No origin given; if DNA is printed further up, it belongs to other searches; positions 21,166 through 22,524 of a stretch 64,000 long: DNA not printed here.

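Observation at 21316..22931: Radical SAM/SPASM enzyme translationally coupled to a five-fold V-Y-G-G-P repeat protein: candidate multi-core RiPP-like system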

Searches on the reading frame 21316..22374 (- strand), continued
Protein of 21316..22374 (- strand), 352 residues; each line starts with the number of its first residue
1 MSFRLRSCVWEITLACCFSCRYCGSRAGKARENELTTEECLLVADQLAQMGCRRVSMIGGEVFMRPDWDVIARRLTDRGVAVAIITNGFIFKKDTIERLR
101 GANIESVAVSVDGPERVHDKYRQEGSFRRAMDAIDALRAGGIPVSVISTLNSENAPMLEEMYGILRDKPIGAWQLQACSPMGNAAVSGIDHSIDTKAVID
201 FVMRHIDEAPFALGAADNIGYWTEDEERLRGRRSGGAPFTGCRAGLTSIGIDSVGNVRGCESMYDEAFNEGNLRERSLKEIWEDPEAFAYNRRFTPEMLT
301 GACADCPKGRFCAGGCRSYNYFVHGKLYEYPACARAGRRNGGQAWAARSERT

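Call 42: find_encoding_contigs(protein=P0129, flank=3000, max_places=3)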
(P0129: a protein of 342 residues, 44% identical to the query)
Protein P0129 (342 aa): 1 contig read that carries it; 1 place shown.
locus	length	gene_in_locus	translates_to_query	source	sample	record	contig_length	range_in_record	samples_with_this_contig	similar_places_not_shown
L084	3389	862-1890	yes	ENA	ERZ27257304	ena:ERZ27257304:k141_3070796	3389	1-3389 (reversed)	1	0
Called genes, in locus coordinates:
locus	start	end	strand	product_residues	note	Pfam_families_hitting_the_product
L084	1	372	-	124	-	?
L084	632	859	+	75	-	-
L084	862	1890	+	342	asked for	PF04055:Radical_SAM, PF13186:SPASM (weak)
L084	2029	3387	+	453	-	?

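Call 50: find_encoding_contigs(protein=P0133, flank=2500, max_places=2)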
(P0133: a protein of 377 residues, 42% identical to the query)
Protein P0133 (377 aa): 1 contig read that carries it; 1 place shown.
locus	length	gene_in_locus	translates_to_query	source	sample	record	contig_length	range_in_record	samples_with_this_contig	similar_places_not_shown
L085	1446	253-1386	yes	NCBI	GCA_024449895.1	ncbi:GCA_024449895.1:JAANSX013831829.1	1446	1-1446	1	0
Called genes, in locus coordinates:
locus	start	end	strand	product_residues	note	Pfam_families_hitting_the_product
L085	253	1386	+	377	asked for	PF04055:Radical_SAM, PF13186:SPASM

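Call 51: find_encoding_contigs(protein=P0137, flank=2500, max_places=2)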
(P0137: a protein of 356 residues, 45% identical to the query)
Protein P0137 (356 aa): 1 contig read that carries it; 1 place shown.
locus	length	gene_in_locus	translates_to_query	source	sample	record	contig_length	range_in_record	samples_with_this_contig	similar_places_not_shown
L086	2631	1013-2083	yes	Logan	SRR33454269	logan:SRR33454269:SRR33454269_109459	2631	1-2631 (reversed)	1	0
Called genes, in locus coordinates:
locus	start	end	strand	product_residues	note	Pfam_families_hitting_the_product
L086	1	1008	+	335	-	?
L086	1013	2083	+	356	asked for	PF04055:Radical_SAM, PF13186:SPASM (weak)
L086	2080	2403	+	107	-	-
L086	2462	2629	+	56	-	?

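Call 52: find_encoding_contigs(protein=P0141, flank=2500, max_places=2)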
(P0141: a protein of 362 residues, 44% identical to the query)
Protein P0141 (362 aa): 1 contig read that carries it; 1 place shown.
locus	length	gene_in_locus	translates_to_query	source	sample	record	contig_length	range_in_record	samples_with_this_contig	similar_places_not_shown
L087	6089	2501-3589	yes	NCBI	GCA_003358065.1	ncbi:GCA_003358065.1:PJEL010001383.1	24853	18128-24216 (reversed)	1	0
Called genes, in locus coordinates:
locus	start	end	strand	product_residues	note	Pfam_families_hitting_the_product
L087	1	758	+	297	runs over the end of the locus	-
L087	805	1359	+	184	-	-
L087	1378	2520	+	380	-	PF04055:Radical_SAM, PF13186:SPASM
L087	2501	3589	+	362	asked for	PF04055:Radical_SAM, PF13353:Fer4_12 (weak), PF13186:SPASM (weak)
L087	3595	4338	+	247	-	-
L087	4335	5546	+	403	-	PF00884:Sulfatase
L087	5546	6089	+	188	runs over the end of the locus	PF13469:Sulfotransfer_3 (faint)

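Call 63: search_protein_families(library=pfam, proteins=[L013:8429-9005:+, L044:2395-3261:+, L006:6900-8372:+, L013:7668-8213:+, L004:5780-8996:+, L044:5025-6713:+, L053:1342-2634:+, L051:1276-2481:+], max_evalue=0.00001)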
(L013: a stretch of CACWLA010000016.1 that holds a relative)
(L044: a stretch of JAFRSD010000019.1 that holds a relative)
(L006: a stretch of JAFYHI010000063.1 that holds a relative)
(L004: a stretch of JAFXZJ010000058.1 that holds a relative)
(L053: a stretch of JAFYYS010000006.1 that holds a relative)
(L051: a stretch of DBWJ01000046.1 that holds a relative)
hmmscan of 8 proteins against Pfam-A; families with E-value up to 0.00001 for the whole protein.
L013:8429-9005:+ (192 aa): 1 family
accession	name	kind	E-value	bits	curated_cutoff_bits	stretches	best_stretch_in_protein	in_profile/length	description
PF00078.32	RVT_1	-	8.8e-06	26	29.6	0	69-169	7-105/205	Reverse transcriptase (RNA-dependent DNA polymerase)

L044:2395-3261:+ (288 aa): 1 family
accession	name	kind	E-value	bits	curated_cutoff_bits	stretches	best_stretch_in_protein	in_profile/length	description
PF00398.26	RrnaAD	-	1e-65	221.9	24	1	19-244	2-226/263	Ribosomal RNA adenine dimethylase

L006:6900-8372:+ (490 aa): 1 family
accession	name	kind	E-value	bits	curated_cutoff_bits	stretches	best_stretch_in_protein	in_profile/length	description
PF01554.23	MatE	-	2.9e-51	173.8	24.9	2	284-444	1-160/161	MatE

L013:7668-8213:+ (181 aa): 0 families

L004:5780-8996:+ (1072 aa): 1 family
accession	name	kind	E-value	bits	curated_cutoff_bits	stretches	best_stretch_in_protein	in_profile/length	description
PF14262.12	Cthe_2159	-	2.3e-56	191.4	25.8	2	212-429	6-201/262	Carbohydrate-binding domain-containing protein Cthe_2159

L044:5025-6713:+ (562 aa): 1 family
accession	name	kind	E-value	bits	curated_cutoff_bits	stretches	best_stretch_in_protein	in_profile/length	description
PF05593.20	RHS_repeat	-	1.2e-07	32.4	22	0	370-386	20-36/38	RHS Repeat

L053:1342-2634:+ (430 aa): 0 families

L051:1276-2481:+ (401 aa): 1 family
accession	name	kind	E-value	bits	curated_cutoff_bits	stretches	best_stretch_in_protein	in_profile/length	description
PF12725.13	DUF3810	-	3.9e-45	155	28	1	44-296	1-237/311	Protein of unknown function (DUF3810)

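Call 66: predict_structure(alignment_id=A1)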
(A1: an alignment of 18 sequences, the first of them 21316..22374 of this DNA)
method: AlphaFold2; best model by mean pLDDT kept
length: 352 residues; sequences in the alignment: 18
mean_pLDDT: 72.6   pTM: 0.75
mean pLDDT of the five models: 72.6, 71.7, 71.2, 67.0, 64.4
residues with pLDDT >= 90: 98; 70-90: 107; 50-70: 84; < 50: 63
segments of 3 or more residues with pLDDT < 50: 17-19, 180-187, 220-222, 233-237, 312-326, 328-352
pLDDT, mean of each block of 10 residues (from residue 1): 76 58 52 87 95 84 74 95 83 90 90 90 86 94 90 90 95 75 50 75 88 70 54 47 63 83 68 94 79 63 57 44 42 42 28 26
secondary structure, 60 per line:
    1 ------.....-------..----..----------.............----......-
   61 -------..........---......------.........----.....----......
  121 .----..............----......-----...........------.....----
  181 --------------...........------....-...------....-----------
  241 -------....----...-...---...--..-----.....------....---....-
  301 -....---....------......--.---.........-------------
elements in order: E7-11 H37-49 E54-59 H68-77 E81-86 H93-101 E106-110 H115-121 H126-139 E144-149 H155-165 E172-176 H195-205 E212-215 H226-229 E248-251 E256-258 H278-282 H289-292 H302-305 H309-312 H319-324 H331-339

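Call 70: fold_search(model_id=the predicted structure, library=pdb)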
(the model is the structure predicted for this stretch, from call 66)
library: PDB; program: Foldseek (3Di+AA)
matches with E <= 10: 1740; with E <= 0.001: 155
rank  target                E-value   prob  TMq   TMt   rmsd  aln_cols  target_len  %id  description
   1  6efn                  2.5e-14  1.00  0.60  0.56   4.1       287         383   23  Structure of a RiPP maturase, SkfB (released 2018-10-24)
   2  6c8v                  2.6e-14  1.00  0.63  0.70   7.2       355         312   17  X-ray structure of PqqE from Methylobacterium extorquens (released 2018-02-14)
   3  5v1s_A                1.2e-13  1.00  0.66  0.56   6.2       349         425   17  Crystal structure of Streptococcus suis SuiB bound to S-adenosylmethionine (released 2017-08-30)
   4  5v1q_B                2.1e-13  1.00  0.66  0.54   6.4       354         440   18  Crystal structure of Streptococcus suis SuiB (released 2017-08-30)
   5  5v1q_A                2.7e-13  1.00  0.65  0.55   6.5       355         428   18  Crystal structure of Streptococcus suis SuiB (released 2017-08-30)
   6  7vob                  1.4e-12  1.00  0.58  0.62   8.5       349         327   23  The crystal structure of a Radical SAM Enzyme BlsE involved in the Biosynthesis of Blasticidin S (released 2022-05-04)
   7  5v1s_B                1.5e-12  1.00  0.64  0.54   6.4       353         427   18  Crystal structure of Streptococcus suis SuiB bound to S-adenosylmethionine (released 2017-08-30)
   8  5v1t_A                4.4e-12  1.00  0.65  0.54   6.5       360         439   18  Crystal structure of Streptococcus suis SuiB bound to precursor peptide SuiA (released 2017-08-30)
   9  2fb2_B                8.6e-11  1.00  0.52  0.56   7.3       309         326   20  Structure of the MoaA Arg17/266/268/Ala triple mutant (released 2006-05-09)
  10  2fb2_A                1.8e-10  1.00  0.51  0.55   7.6       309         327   19  Structure of the MoaA Arg17/266/268/Ala triple mutant (released 2006-05-09)
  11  1tv7_A                6.6e-10  1.00  0.52  0.56   7.7       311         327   19  Structure of the S-adenosylmethionine dependent Enzyme MoaA (released 2004-08-31)
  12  4k37_B                1.9e-09  1.00  0.59  0.57   7.1       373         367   15  Native anSMEcpe with bound AdoMet (released 2013-05-08)
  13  4k36_B                2.4e-09  1.00  0.61  0.59   6.8       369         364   16  His6 tagged anSMEcpe with bound AdoMet (released 2013-05-08)
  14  4k39_A                2.6e-09  1.00  0.62  0.61   6.3       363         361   15  Native anSMEcpe with bound AdoMet and Cp18Cys peptide (released 2013-05-08)
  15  1tv7_B                4.0e-09  1.00  0.52  0.55   6.3       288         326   19  Structure of the S-adenosylmethionine dependent Enzyme MoaA (released 2004-08-31)
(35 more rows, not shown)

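Call 91: list_cluster_members(proteins=[P0086, P0051, P0003])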
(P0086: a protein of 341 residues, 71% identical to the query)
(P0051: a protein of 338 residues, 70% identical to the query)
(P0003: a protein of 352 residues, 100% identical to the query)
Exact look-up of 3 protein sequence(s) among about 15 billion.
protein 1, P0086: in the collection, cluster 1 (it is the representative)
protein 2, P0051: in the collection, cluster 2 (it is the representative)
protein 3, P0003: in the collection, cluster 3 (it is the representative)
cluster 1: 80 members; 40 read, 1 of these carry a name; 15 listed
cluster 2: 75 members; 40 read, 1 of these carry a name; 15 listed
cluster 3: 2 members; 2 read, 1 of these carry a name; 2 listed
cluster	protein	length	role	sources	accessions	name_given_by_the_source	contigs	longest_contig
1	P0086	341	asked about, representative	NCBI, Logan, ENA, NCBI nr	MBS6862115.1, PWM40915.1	MAG: radical SAM/SPASM domain-containing protein [Clostridiales bacterium] | radical SAM protein [Clostridiales bacterium]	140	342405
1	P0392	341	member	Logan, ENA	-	-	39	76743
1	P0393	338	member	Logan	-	-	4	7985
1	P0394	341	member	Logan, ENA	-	-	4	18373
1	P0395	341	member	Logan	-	-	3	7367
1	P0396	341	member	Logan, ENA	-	-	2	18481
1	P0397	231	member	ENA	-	-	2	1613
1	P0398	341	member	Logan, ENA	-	-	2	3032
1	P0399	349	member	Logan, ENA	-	-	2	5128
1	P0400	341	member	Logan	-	-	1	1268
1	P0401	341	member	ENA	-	-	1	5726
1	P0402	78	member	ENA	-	-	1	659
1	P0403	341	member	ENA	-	-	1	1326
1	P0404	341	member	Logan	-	-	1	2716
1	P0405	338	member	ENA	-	-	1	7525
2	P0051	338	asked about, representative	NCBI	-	-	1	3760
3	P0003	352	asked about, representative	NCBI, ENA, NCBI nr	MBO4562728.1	MAG: radical SAM protein [Clostridia bacterium] | radical SAM protein [Clostridia bacterium]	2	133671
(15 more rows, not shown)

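Call 93: find_encoding_contigs(protein=P0138, flank=2500, max_places=2)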
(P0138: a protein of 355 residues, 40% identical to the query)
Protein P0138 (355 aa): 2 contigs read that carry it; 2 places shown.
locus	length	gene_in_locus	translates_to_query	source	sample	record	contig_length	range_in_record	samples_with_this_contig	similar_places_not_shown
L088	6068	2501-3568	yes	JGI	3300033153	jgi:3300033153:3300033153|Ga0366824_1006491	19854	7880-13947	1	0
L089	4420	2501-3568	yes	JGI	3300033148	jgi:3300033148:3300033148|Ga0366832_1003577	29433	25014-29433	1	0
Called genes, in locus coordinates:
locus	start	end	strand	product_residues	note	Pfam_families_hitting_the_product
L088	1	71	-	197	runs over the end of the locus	-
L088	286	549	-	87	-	-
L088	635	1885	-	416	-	PF12895:ANAPC3 (faint), PF13428:TPR_14 (faint), PF14559:TPR_19 (faint)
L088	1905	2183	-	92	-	-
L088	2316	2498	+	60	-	-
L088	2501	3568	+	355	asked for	PF04055:Radical_SAM, PF13353:Fer4_12 (weak), PF13186:SPASM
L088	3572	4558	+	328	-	PF13379:NMT1_2, PF09084:NMT1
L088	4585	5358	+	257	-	PF00005:ABC_tran, PF13304:AAA_21 (faint)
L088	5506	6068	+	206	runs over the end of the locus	PF00528:BPD_transp_1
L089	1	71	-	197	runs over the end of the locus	-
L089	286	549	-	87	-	-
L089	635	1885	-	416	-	PF12895:ANAPC3 (faint), PF13428:TPR_14 (faint), PF14559:TPR_19 (faint)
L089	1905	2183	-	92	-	-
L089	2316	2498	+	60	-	-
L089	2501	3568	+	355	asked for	PF04055:Radical_SAM, PF13353:Fer4_12 (weak), PF13186:SPASM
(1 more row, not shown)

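Call 94: find_encoding_contigs(protein=P0144, flank=2500, max_places=2)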
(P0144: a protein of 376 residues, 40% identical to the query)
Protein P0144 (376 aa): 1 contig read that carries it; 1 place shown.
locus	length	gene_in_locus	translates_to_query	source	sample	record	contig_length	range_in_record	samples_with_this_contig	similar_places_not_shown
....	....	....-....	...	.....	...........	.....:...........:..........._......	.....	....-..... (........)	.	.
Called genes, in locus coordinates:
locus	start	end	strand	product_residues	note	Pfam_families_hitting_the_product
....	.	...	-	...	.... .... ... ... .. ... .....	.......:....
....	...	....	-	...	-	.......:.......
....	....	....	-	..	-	-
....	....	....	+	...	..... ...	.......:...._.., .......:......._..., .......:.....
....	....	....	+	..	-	-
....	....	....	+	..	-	-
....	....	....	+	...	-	-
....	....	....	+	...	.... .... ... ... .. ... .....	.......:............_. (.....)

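Call 95: find_encoding_contigs(protein=P0146, flank=2500, max_places=2)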
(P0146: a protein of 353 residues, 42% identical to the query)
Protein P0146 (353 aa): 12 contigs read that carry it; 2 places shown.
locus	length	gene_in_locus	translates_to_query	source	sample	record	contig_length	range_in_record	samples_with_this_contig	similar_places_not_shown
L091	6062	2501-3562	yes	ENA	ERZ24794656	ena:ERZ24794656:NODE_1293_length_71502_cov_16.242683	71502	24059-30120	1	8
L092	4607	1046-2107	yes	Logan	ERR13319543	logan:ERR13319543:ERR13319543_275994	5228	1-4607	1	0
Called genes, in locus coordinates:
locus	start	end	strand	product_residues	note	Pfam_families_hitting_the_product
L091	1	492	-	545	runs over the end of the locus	-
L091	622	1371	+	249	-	-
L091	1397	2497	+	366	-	PF04055:Radical_SAM, PF13186:SPASM (weak)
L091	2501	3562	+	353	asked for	PF04055:Radical_SAM, PF13186:SPASM (weak)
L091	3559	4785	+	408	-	PF00884:Sulfatase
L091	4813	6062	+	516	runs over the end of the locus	-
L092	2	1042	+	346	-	?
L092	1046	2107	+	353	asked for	PF04055:Radical_SAM, PF13186:SPASM (weak)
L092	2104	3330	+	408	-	PF00884:Sulfatase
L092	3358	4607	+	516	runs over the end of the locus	-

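Call 100: search_protein_families(library=ncbifam, proteins=[P0144, P0138, P0146, P0129, P0137, P0128, P0123], max_evalue=1e-45)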
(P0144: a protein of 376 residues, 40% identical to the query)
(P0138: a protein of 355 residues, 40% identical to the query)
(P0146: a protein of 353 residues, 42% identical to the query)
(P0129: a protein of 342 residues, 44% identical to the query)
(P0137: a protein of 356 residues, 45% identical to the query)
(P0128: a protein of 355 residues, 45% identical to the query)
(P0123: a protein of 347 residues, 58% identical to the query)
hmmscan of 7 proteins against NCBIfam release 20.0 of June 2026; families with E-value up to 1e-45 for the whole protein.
P0144 (376 aa): 2 families
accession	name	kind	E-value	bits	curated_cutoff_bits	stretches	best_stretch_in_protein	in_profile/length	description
TIGR03913.1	rad_SAM_trio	equivalog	1.4e-93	313.8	591.75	1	10-361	16-372/477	GDL motif peptide-associated radical SAM/SPASM maturase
TIGR04103.1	rSAM_nif11_3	equivalog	3.4e-89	299.3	725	1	14-359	6-360/412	nif11-class peptide radical SAM maturase 3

P0138 (355 aa): 6 families
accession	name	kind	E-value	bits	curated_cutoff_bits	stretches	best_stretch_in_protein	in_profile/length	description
TIGR04103.1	rSAM_nif11_3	equivalog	1.3e-71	241.5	725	1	15-349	7-349/412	nif11-class peptide radical SAM maturase 3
TIGR03913.1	rad_SAM_trio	equivalog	6.9e-70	235.8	591.75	1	12-348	18-358/477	GDL motif peptide-associated radical SAM/SPASM maturase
TIGR04545.1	rSAM_ahbD_hemeb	equivalog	1.4e-60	205.5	500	1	16-344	3-337/339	heme b synthase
TIGR04133.1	rSAM_w_lipo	hypoth_equivalog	3.5e-52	177.5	425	1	15-325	26-331/350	TIGR04133 family radical SAM/SPASM protein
TIGR04055.1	rSAM_NirJ2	equivalog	1.1e-51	176.3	500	1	16-343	3-323/326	putative heme d1 biosynthesis radical SAM protein NirJ2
TIGR04053.2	TIGR04053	equivalog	7e-51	173.6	395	0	11-223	6-222/366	TIGR04053 family radical SAM/SPASM domain-containing protein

P0146 (353 aa): 2 families
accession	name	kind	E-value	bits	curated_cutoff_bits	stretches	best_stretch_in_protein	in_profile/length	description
TIGR04103.1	rSAM_nif11_3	equivalog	2.2e-74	250.6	725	1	5-345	3-347/412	nif11-class peptide radical SAM maturase 3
TIGR03913.1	rad_SAM_trio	equivalog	6.2e-69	232.6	591.75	1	6-345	18-357/477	GDL motif peptide-associated radical SAM/SPASM maturase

P0129 (342 aa): 2 families
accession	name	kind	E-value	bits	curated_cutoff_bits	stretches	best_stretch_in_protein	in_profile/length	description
TIGR04103.1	rSAM_nif11_3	equivalog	1.1e-51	175.8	725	1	10-321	5-335/412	nif11-class peptide radical SAM maturase 3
TIGR03913.1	rad_SAM_trio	equivalog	4.7e-48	163.7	591.75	1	9-315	18-337/477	GDL motif peptide-associated radical SAM/SPASM maturase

P0137 (356 aa): 2 families
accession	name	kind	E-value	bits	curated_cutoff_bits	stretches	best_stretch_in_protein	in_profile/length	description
TIGR04103.1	rSAM_nif11_3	equivalog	4.6e-62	210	725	1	11-318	5-326/412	nif11-class peptide radical SAM maturase 3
TIGR03913.1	rad_SAM_trio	equivalog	1.8e-52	178.3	591.75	1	9-318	17-336/477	GDL motif peptide-associated radical SAM/SPASM maturase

P0128 (355 aa): 2 families
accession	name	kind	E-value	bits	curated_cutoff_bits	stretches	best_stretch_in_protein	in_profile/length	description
TIGR03913.1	rad_SAM_trio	equivalog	3.9e-72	243.2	591.75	1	14-349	16-354/477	GDL motif peptide-associated radical SAM/SPASM maturase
TIGR04103.1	rSAM_nif11_3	equivalog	8.1e-71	238.8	725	1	18-348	6-343/412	nif11-class peptide radical SAM maturase 3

P0123 (347 aa): 3 families
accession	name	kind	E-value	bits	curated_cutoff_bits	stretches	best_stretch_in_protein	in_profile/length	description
TIGR04103.1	rSAM_nif11_3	equivalog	3.4e-70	236.7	725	1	9-346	3-345/412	nif11-class peptide radical SAM maturase 3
TIGR03913.1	rad_SAM_trio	equivalog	3.7e-64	216.9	591.75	1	11-346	19-355/477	GDL motif peptide-associated radical SAM/SPASM maturase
TIGR04545.1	rSAM_ahbD_hemeb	equivalog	1.6e-47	162.6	500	1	14-345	3-337/339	heme b synthase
